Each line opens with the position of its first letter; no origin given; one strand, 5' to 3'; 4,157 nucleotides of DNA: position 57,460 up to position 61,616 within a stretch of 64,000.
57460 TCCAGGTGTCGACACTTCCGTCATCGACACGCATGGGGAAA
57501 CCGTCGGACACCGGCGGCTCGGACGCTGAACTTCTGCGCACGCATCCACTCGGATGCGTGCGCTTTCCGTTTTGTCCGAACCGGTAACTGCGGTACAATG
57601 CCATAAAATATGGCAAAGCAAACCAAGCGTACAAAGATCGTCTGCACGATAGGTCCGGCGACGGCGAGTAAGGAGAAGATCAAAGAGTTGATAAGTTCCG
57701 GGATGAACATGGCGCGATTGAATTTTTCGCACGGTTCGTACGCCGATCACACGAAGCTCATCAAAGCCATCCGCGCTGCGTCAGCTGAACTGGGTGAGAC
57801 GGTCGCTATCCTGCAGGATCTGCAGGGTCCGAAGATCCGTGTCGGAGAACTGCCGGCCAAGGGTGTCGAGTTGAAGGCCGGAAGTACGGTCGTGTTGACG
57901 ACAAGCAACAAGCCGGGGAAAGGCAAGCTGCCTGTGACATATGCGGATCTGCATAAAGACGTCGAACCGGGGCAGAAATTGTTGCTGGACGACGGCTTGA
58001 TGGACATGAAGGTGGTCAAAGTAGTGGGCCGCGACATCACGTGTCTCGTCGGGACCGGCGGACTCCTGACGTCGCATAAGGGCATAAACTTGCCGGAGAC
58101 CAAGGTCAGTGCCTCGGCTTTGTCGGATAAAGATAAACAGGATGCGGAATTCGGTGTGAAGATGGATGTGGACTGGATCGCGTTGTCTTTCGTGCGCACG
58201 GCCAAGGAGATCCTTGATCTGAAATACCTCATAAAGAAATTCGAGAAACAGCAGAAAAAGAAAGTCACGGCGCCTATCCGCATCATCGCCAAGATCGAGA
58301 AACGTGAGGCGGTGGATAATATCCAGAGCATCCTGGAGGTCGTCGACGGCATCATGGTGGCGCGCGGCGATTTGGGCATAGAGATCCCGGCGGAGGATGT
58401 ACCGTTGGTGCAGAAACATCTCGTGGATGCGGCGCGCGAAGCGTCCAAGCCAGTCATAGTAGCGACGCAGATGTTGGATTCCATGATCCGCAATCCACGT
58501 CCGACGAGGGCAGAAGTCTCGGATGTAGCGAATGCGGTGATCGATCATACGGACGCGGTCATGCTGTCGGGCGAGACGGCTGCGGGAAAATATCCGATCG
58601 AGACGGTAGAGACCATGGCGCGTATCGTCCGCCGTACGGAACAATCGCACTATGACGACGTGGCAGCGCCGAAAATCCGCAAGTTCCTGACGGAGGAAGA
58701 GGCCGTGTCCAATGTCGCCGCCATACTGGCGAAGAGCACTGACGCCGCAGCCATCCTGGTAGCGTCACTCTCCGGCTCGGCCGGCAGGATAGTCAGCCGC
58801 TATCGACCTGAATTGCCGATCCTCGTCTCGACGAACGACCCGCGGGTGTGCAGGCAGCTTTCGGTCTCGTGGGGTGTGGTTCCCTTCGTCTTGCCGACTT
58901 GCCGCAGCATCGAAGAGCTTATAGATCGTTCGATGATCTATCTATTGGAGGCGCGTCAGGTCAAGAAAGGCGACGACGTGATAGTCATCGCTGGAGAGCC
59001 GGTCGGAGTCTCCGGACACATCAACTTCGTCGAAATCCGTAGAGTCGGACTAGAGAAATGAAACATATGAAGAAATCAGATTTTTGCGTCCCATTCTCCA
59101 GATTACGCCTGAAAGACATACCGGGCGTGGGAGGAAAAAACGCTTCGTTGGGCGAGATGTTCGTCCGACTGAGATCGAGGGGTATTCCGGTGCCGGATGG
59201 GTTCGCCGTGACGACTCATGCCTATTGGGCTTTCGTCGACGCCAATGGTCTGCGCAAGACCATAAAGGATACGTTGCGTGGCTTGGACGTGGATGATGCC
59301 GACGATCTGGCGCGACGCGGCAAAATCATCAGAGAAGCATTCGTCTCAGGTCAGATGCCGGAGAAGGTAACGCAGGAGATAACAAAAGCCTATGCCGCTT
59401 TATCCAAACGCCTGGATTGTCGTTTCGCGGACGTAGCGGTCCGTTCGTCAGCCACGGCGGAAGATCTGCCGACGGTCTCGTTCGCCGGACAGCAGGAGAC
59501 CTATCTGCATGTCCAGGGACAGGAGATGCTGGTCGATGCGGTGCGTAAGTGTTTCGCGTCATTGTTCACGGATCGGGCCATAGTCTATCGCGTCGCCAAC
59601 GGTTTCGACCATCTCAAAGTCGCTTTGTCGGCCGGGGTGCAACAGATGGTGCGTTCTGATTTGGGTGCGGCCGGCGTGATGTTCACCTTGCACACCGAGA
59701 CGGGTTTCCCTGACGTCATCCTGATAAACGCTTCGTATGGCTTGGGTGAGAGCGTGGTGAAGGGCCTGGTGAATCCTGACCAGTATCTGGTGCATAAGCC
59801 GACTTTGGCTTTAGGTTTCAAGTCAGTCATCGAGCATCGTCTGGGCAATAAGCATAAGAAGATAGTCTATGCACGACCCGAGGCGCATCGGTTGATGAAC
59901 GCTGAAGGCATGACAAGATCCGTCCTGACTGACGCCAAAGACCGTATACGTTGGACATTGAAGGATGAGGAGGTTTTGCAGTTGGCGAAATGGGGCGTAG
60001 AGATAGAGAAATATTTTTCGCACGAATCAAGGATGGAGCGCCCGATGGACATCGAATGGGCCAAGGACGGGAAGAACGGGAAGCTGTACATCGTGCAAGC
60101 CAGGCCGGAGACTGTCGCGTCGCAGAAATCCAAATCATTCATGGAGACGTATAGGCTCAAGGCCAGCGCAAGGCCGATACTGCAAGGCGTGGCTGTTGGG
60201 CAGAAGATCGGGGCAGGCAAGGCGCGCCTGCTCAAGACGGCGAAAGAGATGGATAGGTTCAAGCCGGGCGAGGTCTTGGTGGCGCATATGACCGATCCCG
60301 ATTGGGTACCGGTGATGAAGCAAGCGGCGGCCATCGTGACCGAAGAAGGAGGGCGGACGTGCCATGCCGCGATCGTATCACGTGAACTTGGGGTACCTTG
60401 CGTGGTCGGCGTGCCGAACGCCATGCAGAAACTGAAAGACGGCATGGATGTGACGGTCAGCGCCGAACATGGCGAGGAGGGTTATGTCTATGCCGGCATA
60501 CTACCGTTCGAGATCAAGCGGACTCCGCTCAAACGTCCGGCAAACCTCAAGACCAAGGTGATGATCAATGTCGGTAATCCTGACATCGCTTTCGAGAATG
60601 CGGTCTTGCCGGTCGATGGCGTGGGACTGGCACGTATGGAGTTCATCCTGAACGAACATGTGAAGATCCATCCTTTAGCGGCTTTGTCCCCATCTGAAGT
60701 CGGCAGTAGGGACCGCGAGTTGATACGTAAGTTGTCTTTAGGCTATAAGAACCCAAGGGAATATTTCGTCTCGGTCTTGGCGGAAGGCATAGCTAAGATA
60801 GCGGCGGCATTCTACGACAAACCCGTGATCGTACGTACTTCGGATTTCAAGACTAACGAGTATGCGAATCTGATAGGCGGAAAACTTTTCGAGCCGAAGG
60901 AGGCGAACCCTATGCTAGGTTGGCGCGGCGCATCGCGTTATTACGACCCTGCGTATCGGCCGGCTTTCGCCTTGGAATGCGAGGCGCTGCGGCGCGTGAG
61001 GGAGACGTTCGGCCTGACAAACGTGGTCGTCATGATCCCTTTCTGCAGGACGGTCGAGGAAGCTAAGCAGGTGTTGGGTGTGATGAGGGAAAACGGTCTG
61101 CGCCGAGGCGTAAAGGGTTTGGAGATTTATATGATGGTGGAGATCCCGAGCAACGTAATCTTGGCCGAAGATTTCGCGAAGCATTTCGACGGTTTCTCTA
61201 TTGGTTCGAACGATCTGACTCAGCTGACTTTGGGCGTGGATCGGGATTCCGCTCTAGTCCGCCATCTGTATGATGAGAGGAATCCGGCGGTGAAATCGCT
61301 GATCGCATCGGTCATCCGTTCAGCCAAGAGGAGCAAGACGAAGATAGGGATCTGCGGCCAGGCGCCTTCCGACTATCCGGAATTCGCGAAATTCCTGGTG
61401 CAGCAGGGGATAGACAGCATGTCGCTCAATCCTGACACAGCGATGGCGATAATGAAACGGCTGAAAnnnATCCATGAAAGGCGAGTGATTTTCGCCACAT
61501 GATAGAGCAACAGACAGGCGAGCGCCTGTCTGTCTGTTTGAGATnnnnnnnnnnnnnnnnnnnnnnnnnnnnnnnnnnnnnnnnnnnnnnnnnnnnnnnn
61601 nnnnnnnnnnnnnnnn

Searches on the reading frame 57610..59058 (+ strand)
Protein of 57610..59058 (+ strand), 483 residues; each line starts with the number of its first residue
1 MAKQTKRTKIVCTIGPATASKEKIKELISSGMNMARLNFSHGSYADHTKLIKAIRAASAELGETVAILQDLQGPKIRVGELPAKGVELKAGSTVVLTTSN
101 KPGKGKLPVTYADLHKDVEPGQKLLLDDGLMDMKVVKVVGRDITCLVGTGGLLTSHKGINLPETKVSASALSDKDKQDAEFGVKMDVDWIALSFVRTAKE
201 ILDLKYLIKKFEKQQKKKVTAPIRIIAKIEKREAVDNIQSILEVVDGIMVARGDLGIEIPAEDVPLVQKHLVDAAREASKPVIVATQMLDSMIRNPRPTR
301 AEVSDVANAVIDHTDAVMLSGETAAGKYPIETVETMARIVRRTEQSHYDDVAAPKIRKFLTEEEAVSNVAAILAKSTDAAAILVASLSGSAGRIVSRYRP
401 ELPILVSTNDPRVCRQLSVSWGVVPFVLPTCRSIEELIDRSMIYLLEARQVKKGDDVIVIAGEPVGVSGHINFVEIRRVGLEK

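Call 7: search_protein_families(library=pfam, proteins=[window:57610-59058:+], max_evalue=0.001)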
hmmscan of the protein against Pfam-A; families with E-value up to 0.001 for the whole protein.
window:57610-59058:+ (483 aa): 3 families
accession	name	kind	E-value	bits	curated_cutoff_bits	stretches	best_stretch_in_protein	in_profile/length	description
PF00224.27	PK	-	7.2e-119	397.1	30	1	6-333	2-328/328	Pyruvate kinase, barrel domain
PF02887.21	PK_C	-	3.2e-29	101.8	28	1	364-476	1-113/114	Pyruvate kinase, alpha/beta domain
PF03328.21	HpcH_HpaI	-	2.8e-06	27.2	25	1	176-269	75-168/221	HpcH/HpaI aldolase/citrate lyase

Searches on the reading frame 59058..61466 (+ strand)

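Call 7: search_protein_families(library=pfam, proteins=[window:59058-61466:+], max_evalue=0.001)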
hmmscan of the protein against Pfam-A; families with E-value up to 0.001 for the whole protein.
window:59058-61466:+ (803 aa): 3 families
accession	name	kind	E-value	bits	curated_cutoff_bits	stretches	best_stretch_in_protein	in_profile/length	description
PF01326.24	PPDK_N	-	1.3e-116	390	27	1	24-365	4-324/328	Pyruvate phosphate dikinase, AMP/ATP-binding domain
PF02896.24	PEP-utilizers_C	-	1.1e-66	225.4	22.8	1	496-801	17-287/293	PEP-utilising enzyme, PEP-binding domain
PF00391.29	PEP-utilizers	-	5.5e-30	103.2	23.1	1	401-472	1-72/72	PEP-utilising enzyme, mobile domain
